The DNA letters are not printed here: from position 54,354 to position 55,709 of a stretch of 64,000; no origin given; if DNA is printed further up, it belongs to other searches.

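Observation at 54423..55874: Fic (AMPylase) gene embedded antisense inside the pilin array with overlapping ends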

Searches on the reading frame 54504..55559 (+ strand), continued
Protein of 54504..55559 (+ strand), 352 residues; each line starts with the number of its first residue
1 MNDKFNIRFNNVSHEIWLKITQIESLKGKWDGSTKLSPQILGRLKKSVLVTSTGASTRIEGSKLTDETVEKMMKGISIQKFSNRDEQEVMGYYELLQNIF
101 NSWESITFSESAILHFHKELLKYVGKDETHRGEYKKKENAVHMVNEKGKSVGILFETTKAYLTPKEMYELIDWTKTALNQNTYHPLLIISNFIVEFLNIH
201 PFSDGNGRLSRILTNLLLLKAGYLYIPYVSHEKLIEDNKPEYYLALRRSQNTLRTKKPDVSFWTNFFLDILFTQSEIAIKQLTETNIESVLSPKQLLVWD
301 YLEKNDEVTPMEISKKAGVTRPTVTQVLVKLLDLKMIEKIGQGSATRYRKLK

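Call 9: find_homologous_proteins(query=window:54504-55559:+)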
Query window:54504-55559:+ (352 aa): 7997 proteins with E <= 0.001 among 8000 candidates; the best 120 are listed.
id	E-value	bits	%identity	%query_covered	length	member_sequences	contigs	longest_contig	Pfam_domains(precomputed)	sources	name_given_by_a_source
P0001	9.8e-229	776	100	100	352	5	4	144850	PF12802.14,PF02661.24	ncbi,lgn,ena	ncbi:MAG: Fic family protein [Patescibacteria group bacterium]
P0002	1.2e-205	700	89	99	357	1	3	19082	PF12802.14,PF02661.24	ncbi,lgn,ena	ncbi:MAG: Fic family protein [Patescibacteria group bacterium]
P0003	6.8e-202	688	86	100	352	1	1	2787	PF02661.24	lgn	-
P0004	3.0e-178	610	76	100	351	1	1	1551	PF01978.26,PF12802.14,PF02661.24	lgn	-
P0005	4.2e-178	610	76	99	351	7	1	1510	PF01978.26,PF02661.24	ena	-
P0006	5.2e-178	609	76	100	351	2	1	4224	PF01978.26,PF12802.14,PF02661.24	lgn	-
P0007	2.5e-177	607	76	100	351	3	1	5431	PF01978.26,PF12802.14,PF02661.24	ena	-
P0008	7.4e-177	606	75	100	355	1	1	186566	PF01978.26,PF12802.14,PF02661.24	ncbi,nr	ncbi:MAG: Fic family protein [Candidatus Shapirobacteria bacterium]|nr:Fic family protein [Candidatu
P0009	7.5e-177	606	75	100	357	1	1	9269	PF01978.26,PF12802.14,PF02661.24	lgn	-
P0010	7.6e-177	605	75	100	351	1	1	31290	PF01978.26,PF12802.14,PF02661.24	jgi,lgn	-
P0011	4.6e-176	603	75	100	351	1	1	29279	PF01978.26,PF12802.14,PF02661.24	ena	-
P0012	5.6e-176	603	76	99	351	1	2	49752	PF01978.26,PF02661.24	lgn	-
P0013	6.1e-176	603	75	100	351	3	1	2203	PF02661.24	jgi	-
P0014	6.4e-176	602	75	100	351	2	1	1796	PF01978.26,PF12802.14,PF02661.24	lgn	-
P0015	7.6e-176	602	75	100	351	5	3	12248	PF01978.26,PF12802.14,PF02661.24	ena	-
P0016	9.7e-176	602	75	100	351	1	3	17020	PF01978.26,PF02661.24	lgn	-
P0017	1.7e-175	601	75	100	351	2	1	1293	PF22168.3,PF01978.26,PF12802.14,PF02661.24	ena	-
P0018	2.1e-175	601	75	99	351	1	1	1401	PF12802.14,PF02661.24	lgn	-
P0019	2.3e-175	601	75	100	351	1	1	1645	PF01978.26,PF12802.14,PF02661.24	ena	-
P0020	3.9e-175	600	76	99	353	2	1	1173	PF01978.26,PF12802.14,PF02661.24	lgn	-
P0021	4.8e-175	600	75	100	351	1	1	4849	PF01978.26,PF12802.14,PF02661.24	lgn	-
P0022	8.9e-175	599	75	100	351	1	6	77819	PF01978.26,PF12802.14,PF02661.24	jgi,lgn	-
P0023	1.1e-174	598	75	100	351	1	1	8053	PF01978.26,PF12802.14,PF02661.24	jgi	-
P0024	1.7e-174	598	74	100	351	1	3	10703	PF01978.26,PF12802.14,PF02661.24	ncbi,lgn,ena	-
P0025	2.5e-174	597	74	99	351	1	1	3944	PF01978.26,PF12802.14,PF02661.24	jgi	jgi:Fic family protein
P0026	5.2e-174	596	74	99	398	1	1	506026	PF01978.26,PF12802.14,PF02661.24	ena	-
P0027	9.0e-174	595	73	100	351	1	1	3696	PF01978.26,PF12802.14,PF02661.24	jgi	jgi:Fic family protein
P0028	9.4e-174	595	74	100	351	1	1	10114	PF01978.26,PF12802.14,PF02661.24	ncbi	-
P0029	1.0e-173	595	74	100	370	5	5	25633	PF01978.26,PF12802.14,PF02661.24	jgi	jgi:Fic family protein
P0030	2.1e-173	594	74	99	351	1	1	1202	PF01978.26,PF12802.14,PF02661.24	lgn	-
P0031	2.5e-173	594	74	100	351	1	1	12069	PF01978.26,PF12802.14,PF02661.24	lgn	-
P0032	3.7e-173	593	74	100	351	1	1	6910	PF13412.13,PF01978.26,PF12802.14,PF02661.24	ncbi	-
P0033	3.7e-173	593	74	99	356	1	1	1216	PF01978.26,PF12802.14,PF02661.24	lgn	-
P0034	4.5e-173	593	73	100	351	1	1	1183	PF01978.26,PF12802.14,PF02661.24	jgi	-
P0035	5.1e-173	593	75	99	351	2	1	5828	PF22168.3,PF01978.26,PF12802.14,PF02661.24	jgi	jgi:Fic family protein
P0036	5.4e-173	593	74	99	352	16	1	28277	PF01978.26,PF12802.14,PF02661.24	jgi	jgi:Fic family protein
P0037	1.4e-172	591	74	100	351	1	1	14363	PF02661.24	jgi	-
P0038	1.6e-172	591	74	100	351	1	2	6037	PF01978.26,PF12802.14,PF02661.24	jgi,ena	-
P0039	1.8e-172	591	74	100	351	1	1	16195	PF02661.24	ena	-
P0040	4.3e-172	590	75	100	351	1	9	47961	PF01978.26,PF02661.24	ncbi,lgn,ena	-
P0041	1.2e-171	588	74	100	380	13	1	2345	PF01978.26,PF12802.14,PF02661.24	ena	-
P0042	2.5e-171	587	73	100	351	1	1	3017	PF02661.24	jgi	jgi:Fic family protein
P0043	4.0e-171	587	74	100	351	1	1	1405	PF02661.24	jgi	jgi:Fic family protein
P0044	4.7e-171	586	72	100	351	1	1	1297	PF01978.26,PF12802.14,PF02661.24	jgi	jgi:Fic family protein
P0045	5.8e-171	586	73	99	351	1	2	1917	PF12802.14,PF02661.24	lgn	-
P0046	9.7e-171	585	74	100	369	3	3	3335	PF12802.14,PF02661.24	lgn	-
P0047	1.6e-170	585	73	99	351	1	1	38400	PF22168.3,PF01978.26,PF02661.24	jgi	jgi:Fic family protein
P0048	1.7e-170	585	72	100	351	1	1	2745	PF01978.26,PF12802.14,PF02661.24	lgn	-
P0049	3.0e-170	584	74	99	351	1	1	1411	PF01978.26,PF12802.14,PF02661.24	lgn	-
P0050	5.8e-170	583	73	100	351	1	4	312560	PF01978.26,PF12802.14,PF02661.24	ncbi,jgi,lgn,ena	-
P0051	1.9e-169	581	73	99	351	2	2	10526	PF01978.26,PF12802.14,PF02661.24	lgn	-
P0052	2.6e-169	581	73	100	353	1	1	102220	PF02661.24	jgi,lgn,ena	-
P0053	3.0e-169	581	72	100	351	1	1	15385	PF01978.26,PF12802.14,PF02661.24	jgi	jgi:Fic family protein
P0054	7.5e-169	579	72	100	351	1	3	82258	PF02661.24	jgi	jgi:Fic family protein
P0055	1.3e-168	578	73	99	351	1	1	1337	PF01978.26,PF12802.14,PF02661.24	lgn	-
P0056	1.6e-168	578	72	100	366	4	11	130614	PF01978.26,PF12802.14,PF02661.24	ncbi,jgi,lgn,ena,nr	ncbi:MAG: Filamentation induced by cAMP protein Fic [Microgenomates group bacterium GW2011_GWF2_45_1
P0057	7.3e-168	576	72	100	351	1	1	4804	PF02661.24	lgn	-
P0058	7.8e-168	576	72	99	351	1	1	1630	PF01978.26,PF12802.14,PF02661.24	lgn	-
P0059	3.7e-167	574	72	100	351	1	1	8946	PF01978.26,PF12802.14,PF02661.24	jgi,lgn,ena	-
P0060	4.2e-167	573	74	97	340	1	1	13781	PF01978.26,PF02661.24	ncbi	-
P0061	5.3e-167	573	72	99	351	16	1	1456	PF12802.14,PF02661.24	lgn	-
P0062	9.5e-167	572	72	99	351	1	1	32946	PF01978.26,PF12802.14,PF02661.24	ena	-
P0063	1.1e-166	572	71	99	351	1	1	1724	PF01978.26,PF12802.14,PF02661.24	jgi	-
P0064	5.2e-166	570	72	99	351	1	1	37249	PF02661.24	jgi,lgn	jgi:Fic family protein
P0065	6.0e-166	570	71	100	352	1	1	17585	PF01978.26,PF12802.14,PF02661.24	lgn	-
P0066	6.8e-166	569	71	100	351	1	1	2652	PF02661.24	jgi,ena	-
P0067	9.5e-166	569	72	100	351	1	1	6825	PF02661.24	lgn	-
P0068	1.5e-165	568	71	100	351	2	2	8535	PF02661.24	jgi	jgi:Fic family protein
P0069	7.6e-165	566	71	100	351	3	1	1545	PF02661.24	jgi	jgi:Fic family protein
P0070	1.3e-164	565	72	99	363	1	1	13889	PF01978.26,PF02661.24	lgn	-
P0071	2.4e-164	564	70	99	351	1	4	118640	PF12802.14,PF02661.24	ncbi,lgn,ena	-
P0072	5.6e-164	563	71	100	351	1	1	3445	PF22168.3,PF02661.24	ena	-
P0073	1.9e-163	561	69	100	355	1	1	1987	PF02661.24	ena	-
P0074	2.2e-163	561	71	99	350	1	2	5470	PF12802.14,PF02661.24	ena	-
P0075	2.6e-163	561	70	100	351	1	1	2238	PF02661.24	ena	-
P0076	1.1e-160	552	68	99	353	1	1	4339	PF01978.26,PF02661.24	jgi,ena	-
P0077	2.6e-160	551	68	100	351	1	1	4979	PF01978.26,PF12802.14,PF02661.24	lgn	-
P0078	1.5e-159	549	69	100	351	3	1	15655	PF02661.24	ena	-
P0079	1.7e-159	548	69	99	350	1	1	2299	PF01978.26,PF24033.2,PF02661.24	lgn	-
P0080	2.7e-159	548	69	99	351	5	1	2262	PF02661.24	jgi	jgi:Fic family protein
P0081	6.3e-159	547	67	100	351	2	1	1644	PF02661.24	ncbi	-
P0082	6.8e-159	546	69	99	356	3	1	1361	PF01978.26,PF02661.24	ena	-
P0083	1.3e-158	546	68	99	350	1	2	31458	PF02661.24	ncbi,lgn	-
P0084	2.9e-158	544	69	99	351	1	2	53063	PF02661.24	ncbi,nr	ncbi:MAG: Fic family protein [Candidatus Levybacteria bacterium]|nr:Fic family protein [Candidatus L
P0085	6.8e-158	543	69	99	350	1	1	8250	PF01978.26,PF02661.24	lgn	-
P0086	8.3e-158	543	69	99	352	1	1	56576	PF12802.14,PF02661.24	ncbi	ncbi:MAG: Fic family protein [bacterium]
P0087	1.0e-157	543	68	99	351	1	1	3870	PF01978.26,PF02661.24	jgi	jgi:Fic family protein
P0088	1.1e-157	543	68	99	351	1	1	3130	PF01978.26,PF02661.24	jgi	jgi:Fic family protein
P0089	2.6e-157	541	69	99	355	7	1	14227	PF01978.26,PF02661.24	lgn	-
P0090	3.4e-157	541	69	98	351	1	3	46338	PF01978.26,PF02661.24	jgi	jgi:Fic family protein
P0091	3.5e-157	541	68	99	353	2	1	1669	PF02661.24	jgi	jgi:Fic family protein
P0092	6.2e-157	540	67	99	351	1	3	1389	PF02661.24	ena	-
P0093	6.6e-157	540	69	98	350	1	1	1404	PF02661.24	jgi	jgi:Fic family protein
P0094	1.1e-156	539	69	99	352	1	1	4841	PF02661.24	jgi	-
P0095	1.5e-156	539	68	98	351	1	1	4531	PF02661.24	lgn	-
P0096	1.6e-156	539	67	99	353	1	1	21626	PF02661.24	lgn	-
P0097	1.8e-156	538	68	99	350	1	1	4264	PF01978.26,PF02661.24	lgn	-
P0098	2.2e-156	538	68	100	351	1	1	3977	PF02661.24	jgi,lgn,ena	-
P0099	2.4e-156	538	68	99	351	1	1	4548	PF02661.24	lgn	-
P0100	4.8e-156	537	68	99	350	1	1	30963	PF01978.26,PF02661.24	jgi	-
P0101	5.1e-156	537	67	99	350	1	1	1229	PF01978.26,PF02661.24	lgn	-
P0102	9.7e-156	536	67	99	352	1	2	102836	PF22168.3,PF02661.24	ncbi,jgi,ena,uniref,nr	ncbi:MAG: Fic family protein [Candidatus Magasanikbacteria bacterium CG10_big_fil_rev_8_21_14_0_10_4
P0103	1.1e-155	536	68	99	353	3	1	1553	PF01978.26,PF02661.24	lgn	-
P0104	1.5e-155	536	67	99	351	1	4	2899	PF02661.24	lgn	-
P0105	1.5e-155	535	68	99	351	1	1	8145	PF02661.24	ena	-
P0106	1.7e-155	535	68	99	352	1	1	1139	PF02661.24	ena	-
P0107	1.7e-155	535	68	99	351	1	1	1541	PF02661.24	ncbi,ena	-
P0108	1.7e-155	535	66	99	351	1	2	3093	PF02661.24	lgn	-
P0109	1.8e-155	535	67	99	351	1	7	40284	PF01978.26,PF02661.24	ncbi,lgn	-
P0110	1.9e-155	535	67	99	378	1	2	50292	PF02661.24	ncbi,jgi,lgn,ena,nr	ncbi:MAG TPA: Fic family protein [Methylomirabilota bacterium]|nr:Fic family protein [Methylomirabil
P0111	1.9e-155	535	68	98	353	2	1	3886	PF01978.26,PF02661.24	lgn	-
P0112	2.0e-155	535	68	99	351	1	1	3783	PF02661.24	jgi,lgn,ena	-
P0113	2.3e-155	535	68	99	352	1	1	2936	PF02661.24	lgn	-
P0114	2.5e-155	535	67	99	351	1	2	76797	PF02661.24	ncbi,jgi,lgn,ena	-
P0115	2.9e-155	535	67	99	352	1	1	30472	PF02661.24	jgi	-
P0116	4.4e-155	534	68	99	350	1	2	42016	PF01978.26,PF02661.24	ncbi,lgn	-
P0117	5.0e-155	534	67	99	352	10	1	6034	PF02661.24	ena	-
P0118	5.8e-155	534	67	99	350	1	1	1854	PF01978.26,PF24033.2,PF02661.24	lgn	-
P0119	6.8e-155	533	67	99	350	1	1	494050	PF02661.24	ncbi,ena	-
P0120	1.0e-154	533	67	99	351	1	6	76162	PF02661.24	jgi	jgi:Fic family protein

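Call 10: find_encoding_contigs(protein=P0002, flank=10000, max_places=4)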
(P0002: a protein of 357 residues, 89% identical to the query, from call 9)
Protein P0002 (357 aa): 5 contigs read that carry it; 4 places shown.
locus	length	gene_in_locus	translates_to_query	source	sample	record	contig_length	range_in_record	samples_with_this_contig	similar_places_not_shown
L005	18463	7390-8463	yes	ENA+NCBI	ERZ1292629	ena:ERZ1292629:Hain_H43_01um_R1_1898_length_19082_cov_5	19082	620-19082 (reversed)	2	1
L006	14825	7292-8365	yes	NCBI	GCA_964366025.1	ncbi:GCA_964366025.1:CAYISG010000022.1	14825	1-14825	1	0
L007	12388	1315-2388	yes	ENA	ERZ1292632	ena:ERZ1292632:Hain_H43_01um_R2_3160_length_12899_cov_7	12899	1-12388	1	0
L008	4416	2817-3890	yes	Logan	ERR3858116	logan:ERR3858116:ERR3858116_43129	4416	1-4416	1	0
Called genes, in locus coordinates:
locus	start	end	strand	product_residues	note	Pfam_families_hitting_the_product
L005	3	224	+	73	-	PF13443:HTH_26 (weak), PF01381:HTH_3, PF13560:HTH_31 (weak)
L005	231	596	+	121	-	PF08378:NERD (faint), PF02021:UPF0102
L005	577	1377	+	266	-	PF02481:DNA_processg_A, PF17782:WHD_DprA (weak)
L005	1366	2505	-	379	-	PF13173:AAA_14, PF13401:AAA_22 (faint), PF13635:DUF4143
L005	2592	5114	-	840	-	-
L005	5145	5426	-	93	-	PF18895:T4SS_pilin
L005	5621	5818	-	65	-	-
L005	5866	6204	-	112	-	PF18895:T4SS_pilin (weak)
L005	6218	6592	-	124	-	-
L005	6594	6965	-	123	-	-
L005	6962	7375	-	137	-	-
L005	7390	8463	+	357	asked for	PF02661:Fic, PF12802:MarR_2 (weak)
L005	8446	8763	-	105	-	PF18895:T4SS_pilin (weak)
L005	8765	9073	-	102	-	PF18895:T4SS_pilin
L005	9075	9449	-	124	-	-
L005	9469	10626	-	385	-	PF13173:AAA_14, PF13635:DUF4143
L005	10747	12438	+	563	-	PF08486:SpoIID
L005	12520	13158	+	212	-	-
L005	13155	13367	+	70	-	PF18901:DUF5657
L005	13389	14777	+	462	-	-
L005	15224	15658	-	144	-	PF01668:SmpB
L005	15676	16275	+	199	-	-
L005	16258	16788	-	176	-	PF02600:DsbB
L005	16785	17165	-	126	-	PF00085:Thioredoxin (weak)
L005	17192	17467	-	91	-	PF00702:Hydrolase, PF13419:HAD_2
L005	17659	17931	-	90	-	-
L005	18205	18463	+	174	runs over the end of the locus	-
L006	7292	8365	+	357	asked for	PF02661:Fic, PF12802:MarR_2 (weak)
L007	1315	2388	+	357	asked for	PF02661:Fic, PF12802:MarR_2 (weak)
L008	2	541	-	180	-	?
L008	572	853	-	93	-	PF18895:T4SS_pilin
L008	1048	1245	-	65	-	-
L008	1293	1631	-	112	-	PF18895:T4SS_pilin (weak)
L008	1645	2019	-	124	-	-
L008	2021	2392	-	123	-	-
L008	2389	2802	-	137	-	-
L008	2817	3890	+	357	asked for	PF02661:Fic, PF12802:MarR_2 (weak)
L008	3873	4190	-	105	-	PF18895:T4SS_pilin (weak)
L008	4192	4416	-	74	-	?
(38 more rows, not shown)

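Call 11: find_encoding_contigs(protein=P0008, flank=10000, max_places=3)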
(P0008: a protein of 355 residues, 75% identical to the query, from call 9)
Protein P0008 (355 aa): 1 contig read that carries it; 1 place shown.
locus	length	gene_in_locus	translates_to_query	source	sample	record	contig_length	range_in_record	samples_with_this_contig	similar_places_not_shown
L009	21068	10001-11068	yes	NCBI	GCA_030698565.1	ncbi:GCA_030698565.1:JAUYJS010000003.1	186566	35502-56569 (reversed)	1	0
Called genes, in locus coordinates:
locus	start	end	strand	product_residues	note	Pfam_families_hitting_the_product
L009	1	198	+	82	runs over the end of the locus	-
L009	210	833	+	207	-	PF21176:RecR_HhH, PF02132:RecR_ZnF (weak), PF01751:Toprim, PF13662:Toprim_4, PF21175:RecR_C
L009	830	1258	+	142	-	-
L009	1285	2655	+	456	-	PF00133:tRNA-synt_1 (faint), PF01406:tRNA-synt_1e, PF01921:tRNA-synt_1f (faint), PF09334:tRNA-synt_1g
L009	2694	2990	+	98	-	PF01250:Ribosomal_S6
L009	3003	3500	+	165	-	PF00436:SSB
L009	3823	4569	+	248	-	-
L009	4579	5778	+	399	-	PF22694:CtpB_N-like, PF13180:PDZ_2 (weak), PF03572:Peptidase_S41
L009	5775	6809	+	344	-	PF00089:Trypsin, PF13365:Trypsin_2, PF00595:PDZ, PF13180:PDZ_2, PF17820:PDZ_6 (weak)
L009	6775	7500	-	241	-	PF03462:PCRF, PF00472:RF-1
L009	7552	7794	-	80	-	PF01197:Ribosomal_L31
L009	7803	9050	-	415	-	PF00152:tRNA-synt_2 (faint), PF13393:tRNA-synt_His, PF00587:tRNA-synt_2b, PF03129:HGTP_anticodon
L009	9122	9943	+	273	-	PF01263:Aldose_epim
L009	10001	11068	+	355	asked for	PF02661:Fic, PF12802:MarR_2 (weak), PF01978:TrmB (weak)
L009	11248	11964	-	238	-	PF18914:DUF5666 (faint)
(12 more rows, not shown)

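Call 15: search_protein_families(library=padloc, proteins=[window:54504-55559:+], max_evalue=0.01)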
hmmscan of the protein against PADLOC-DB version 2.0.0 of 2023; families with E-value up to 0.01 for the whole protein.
window:54504-55559:+ (352 aa): 14 families
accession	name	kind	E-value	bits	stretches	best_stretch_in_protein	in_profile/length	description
PDLC03963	SoFic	-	3.2e-40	136.6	1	46-344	54-345/361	-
PDLC04836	PDC-S04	-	1.9e-21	74.4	1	55-252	32-215/244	-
PDLC04840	PDC-S04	-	1.6e-17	62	1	48-250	11-199/227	-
PDLC04837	PDC-S04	-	1.2e-16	58.7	1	56-251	33-210/234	-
PDLC04839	PDC-S04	-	2.3e-15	54.8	1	189-250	130-187/205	-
PDLC04966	PDC-S24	-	1.7e-10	38.3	1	109-225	233-343/497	-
PDLC04838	PDC-S04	-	1.3e-06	26.3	1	189-238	133-183/209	-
PDLC01434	CasR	-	0.00048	18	1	283-349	117-183/191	"CAS-I,CAS-II,CAS-III,CAS-IV,CAS-V,CAS-VI; associated_signaling"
PDLC04842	PDC-S04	-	0.00063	17.5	1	188-250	101-156/202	-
PDLC04841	PDC-S04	-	0.00073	17.3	1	191-250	201-254/292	-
PDLC01268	CasR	-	0.0017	16.4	1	281-343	111-171/179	"CAS-I,CAS-II,CAS-III,CAS-IV,CAS-V,CAS-VI; associated_signaling"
PDLC01875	CARF3--CARF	-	0.0027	15.5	1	277-349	130-202/219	-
PDLC01858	CARF3--CARF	-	0.0098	13.8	0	289-345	140-195/204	-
PDLC01852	CARF3--CARF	-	0.0099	13.8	0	278-344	128-194/208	-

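Call 24: search_protein_families(library=pfam, proteins=[L005:5624-5818:-, L005:9472-10626:-], max_evalue=0.001)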
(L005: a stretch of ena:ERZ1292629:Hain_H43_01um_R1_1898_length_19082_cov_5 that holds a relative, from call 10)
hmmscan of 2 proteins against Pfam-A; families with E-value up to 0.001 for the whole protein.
L005:5624-5818:- (65 aa): 0 families

L005:9472-10626:- (385 aa): 3 families
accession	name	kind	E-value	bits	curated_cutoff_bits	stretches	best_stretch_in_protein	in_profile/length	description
PF13173.12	AAA_14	-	2.1e-30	105.8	27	1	19-148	3-129/129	AAA domain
PF13635.12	DUF4143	-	1e-23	84.3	28.1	1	205-343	1-159/160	Domain of unknown function (DUF4143)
PF20720.3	nSTAND3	-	0.00062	19.9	27.2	0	8-60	7-59/155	Novel STAND NTPase 3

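Call 27: find_related_loci(query=window:54504-55559:+, collection=metagenome_contigs, flank=8000)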
Query window:54504-55559:+ (352 aa) in metagenome_contigs; peptide patterns used: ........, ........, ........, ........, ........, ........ (x = any residue, [..] = any of these).
502 stretches matched a pattern; 406 encode a relative of the query (tblastn E <= 1e-3); the best 80 are kept; 80 distinct loci.
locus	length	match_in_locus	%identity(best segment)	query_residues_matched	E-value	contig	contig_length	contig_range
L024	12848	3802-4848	89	1-349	0e+0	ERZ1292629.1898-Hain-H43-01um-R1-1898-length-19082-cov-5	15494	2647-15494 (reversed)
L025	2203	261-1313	75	1-351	0e+0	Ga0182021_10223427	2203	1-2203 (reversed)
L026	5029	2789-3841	75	1-351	0e+0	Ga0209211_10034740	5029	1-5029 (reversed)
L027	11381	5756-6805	75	1-350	0e+0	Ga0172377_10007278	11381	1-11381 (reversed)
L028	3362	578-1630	75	1-351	0e+0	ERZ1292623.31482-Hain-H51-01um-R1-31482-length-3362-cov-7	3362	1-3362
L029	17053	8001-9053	73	1-351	4e-178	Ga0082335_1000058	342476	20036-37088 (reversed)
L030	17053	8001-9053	73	1-351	4e-178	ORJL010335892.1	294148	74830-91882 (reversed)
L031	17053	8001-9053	73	1-351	1e-177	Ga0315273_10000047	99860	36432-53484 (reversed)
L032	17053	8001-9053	72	1-351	1e-176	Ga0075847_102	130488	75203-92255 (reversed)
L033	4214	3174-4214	72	1-347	0e+0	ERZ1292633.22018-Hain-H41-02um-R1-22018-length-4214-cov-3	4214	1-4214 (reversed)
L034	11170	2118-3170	74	1-351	1e-174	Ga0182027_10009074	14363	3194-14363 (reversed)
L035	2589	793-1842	73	1-350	0e+0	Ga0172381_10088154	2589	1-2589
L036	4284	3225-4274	70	1-350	1e-174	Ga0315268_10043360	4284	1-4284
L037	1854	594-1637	69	4-351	0e+0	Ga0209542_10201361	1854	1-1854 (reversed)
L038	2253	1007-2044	69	5-350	6e-178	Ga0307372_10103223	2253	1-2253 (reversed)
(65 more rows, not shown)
